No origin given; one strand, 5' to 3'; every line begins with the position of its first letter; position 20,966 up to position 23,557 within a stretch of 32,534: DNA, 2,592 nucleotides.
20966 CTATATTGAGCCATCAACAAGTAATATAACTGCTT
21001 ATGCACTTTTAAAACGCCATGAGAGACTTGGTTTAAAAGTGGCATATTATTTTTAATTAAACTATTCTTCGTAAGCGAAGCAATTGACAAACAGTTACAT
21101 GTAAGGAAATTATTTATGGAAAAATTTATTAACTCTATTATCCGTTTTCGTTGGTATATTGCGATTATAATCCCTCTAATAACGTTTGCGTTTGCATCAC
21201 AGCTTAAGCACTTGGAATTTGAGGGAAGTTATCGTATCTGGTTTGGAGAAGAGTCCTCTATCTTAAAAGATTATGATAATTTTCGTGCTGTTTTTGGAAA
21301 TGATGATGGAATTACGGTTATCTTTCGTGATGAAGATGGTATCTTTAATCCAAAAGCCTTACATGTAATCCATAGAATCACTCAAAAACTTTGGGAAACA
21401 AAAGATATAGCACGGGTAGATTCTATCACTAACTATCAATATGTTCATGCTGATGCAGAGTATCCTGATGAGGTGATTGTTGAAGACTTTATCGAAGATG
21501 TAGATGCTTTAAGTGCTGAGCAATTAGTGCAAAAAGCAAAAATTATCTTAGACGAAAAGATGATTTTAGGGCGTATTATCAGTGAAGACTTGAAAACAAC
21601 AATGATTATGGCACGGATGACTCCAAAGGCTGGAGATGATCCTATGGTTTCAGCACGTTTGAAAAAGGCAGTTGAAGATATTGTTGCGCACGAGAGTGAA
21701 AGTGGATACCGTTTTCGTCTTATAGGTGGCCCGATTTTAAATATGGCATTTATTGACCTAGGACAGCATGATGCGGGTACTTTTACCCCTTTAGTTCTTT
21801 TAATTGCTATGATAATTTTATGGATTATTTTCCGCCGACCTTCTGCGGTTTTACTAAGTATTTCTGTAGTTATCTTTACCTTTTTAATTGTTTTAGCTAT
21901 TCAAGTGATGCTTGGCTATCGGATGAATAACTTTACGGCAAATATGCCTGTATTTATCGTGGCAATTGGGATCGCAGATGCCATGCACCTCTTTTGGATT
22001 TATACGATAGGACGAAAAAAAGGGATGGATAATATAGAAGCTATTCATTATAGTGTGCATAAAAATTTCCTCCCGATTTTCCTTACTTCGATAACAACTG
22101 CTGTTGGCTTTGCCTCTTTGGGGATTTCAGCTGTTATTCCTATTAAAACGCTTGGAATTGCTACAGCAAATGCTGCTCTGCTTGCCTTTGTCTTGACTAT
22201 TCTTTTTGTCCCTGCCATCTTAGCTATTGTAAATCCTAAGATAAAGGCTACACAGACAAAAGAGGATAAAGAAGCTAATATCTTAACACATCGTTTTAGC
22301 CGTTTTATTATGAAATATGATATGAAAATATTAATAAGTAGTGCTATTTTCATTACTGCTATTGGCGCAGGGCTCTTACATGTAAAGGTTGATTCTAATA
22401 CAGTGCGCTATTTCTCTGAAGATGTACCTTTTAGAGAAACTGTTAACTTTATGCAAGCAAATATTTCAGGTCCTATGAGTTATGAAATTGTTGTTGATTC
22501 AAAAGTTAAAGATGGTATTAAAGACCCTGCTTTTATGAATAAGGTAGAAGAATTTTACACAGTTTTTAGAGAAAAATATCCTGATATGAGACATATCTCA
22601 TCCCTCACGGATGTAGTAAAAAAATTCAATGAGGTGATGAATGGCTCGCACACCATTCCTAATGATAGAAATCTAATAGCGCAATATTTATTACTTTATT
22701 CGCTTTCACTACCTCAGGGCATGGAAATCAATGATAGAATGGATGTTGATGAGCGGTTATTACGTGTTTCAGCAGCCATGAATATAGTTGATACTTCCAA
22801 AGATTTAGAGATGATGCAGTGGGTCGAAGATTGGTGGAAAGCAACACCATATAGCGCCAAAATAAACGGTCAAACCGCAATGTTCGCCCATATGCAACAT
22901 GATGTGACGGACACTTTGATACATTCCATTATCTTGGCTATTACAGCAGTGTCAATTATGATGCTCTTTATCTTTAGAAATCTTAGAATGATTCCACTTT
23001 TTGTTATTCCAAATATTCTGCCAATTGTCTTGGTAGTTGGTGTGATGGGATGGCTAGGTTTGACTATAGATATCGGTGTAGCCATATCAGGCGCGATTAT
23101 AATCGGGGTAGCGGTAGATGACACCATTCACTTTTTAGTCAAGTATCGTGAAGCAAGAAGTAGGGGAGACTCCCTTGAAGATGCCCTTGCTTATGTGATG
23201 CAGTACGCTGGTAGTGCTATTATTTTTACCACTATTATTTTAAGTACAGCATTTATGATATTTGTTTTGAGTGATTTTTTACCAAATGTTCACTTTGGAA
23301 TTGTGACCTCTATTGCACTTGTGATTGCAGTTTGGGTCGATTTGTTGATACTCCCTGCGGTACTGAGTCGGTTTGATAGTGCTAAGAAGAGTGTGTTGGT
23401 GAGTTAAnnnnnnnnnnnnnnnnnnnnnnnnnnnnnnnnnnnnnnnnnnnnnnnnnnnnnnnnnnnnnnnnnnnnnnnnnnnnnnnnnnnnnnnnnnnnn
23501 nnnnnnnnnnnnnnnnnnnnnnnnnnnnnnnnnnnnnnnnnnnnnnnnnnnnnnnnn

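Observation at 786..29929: A perfect palindrome, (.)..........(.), occurs 16 times in 32.5 kb: a HIP1-like highly iterated palindrome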

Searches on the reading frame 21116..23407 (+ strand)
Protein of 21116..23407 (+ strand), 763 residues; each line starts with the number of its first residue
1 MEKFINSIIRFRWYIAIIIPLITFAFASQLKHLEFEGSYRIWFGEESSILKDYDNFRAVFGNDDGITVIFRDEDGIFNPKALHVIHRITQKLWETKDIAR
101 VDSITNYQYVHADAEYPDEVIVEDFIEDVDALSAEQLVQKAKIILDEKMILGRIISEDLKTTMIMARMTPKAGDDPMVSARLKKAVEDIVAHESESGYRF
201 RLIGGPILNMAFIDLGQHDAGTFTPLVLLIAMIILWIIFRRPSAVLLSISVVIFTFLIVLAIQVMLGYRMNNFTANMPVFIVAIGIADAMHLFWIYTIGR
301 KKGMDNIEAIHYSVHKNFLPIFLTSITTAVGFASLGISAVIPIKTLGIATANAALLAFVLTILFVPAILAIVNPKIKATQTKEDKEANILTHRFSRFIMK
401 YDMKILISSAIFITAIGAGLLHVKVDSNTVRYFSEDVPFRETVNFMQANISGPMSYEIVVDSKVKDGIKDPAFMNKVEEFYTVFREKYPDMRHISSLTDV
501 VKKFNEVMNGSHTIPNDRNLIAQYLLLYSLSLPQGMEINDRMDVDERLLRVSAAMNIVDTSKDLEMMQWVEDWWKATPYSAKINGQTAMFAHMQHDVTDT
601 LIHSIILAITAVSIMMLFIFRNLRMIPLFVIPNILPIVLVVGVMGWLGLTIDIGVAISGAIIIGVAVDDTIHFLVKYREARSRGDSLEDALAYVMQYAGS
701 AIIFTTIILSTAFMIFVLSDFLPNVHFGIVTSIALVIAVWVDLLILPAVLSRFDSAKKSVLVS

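Call 6: search_protein_families(library=pfam, proteins=[window:21116-23407:+])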
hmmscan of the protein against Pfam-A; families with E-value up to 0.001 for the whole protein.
window:21116-23407:+ (763 aa): 3 families
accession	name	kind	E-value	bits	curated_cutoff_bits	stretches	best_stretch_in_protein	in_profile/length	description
PF03176.21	MMPL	-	1.8e-31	109.7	20.5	2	127-376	52-306/333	MMPL family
PF02460.24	Patched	-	5.7e-07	29.8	23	1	238-371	24-156/156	Patched SSD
PF12349.14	Sterol-sensing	-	3.1e-06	27.6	22.3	1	246-372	10-136/153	Sterol-sensing domain of SREBP cleavage-activation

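Call 7: find_encoding_contigs(protein=window:21116-23407:+, flank=10000, max_places=6)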
Protein window:21116-23407:+ (763 aa): no gene with exactly this product is on record in the collection.
